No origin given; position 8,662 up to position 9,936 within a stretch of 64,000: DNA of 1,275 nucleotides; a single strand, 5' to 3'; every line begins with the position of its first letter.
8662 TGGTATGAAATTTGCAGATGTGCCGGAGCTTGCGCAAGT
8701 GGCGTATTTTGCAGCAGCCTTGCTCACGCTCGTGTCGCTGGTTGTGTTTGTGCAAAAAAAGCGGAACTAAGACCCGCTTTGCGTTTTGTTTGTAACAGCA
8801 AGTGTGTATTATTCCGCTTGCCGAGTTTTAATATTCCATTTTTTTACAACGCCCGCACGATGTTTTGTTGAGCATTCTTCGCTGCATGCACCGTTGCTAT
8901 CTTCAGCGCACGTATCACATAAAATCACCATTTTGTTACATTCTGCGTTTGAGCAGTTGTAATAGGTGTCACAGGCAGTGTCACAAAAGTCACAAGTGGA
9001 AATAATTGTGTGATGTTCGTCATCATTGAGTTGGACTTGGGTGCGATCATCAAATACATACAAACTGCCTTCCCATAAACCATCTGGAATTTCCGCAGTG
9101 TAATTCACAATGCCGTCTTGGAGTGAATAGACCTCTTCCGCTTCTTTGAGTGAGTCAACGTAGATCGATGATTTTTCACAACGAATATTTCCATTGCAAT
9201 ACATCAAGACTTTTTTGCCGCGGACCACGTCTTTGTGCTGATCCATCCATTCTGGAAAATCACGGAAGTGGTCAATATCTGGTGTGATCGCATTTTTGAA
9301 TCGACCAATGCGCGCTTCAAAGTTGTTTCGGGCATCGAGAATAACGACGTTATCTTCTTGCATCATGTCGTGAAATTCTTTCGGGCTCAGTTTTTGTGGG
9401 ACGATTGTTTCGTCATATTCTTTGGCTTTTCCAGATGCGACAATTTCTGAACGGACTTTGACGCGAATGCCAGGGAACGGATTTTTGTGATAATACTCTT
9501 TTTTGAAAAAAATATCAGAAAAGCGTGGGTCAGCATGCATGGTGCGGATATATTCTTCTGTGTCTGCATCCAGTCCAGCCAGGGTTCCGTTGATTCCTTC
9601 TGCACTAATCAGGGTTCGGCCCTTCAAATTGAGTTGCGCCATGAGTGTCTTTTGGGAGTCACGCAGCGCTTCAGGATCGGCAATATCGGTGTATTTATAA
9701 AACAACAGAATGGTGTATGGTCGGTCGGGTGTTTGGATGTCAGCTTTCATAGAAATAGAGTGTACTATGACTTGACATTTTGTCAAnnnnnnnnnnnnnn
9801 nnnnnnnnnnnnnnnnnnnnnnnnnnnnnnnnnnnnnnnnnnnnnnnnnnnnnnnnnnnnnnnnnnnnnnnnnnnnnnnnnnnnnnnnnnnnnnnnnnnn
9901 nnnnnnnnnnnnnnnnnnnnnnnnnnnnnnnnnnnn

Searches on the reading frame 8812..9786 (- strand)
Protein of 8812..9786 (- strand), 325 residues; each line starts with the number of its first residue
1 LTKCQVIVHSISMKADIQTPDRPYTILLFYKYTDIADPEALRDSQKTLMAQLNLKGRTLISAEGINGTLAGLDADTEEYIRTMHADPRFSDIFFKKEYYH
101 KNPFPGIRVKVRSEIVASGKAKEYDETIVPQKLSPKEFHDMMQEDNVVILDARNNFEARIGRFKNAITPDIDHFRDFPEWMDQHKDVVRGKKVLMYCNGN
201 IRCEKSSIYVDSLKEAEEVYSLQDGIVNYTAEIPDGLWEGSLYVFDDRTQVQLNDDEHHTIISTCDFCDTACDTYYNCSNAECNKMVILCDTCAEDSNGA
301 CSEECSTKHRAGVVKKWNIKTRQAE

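Call 107: search_protein_families(library=pfam, proteins=[window:8812-9786:-], max_evalue=0.00001)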
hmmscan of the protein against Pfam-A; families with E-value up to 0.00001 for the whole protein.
window:8812-9786:- (325 aa): 3 families
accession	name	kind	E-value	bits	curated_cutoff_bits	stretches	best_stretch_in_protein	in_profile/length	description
PF17773.7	UPF0176_N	-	1.2e-25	90.2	26.2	1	24-115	1-92/92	UPF0176 acylphosphatase like domain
PF12368.13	Rhodanese_C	-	1.7e-18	67.1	26.9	1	239-306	1-66/66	Rhodanase C-terminal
PF00581.25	Rhodanese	-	1.9e-08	35.1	22.2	1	134-231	1-101/102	Rhodanese-like domain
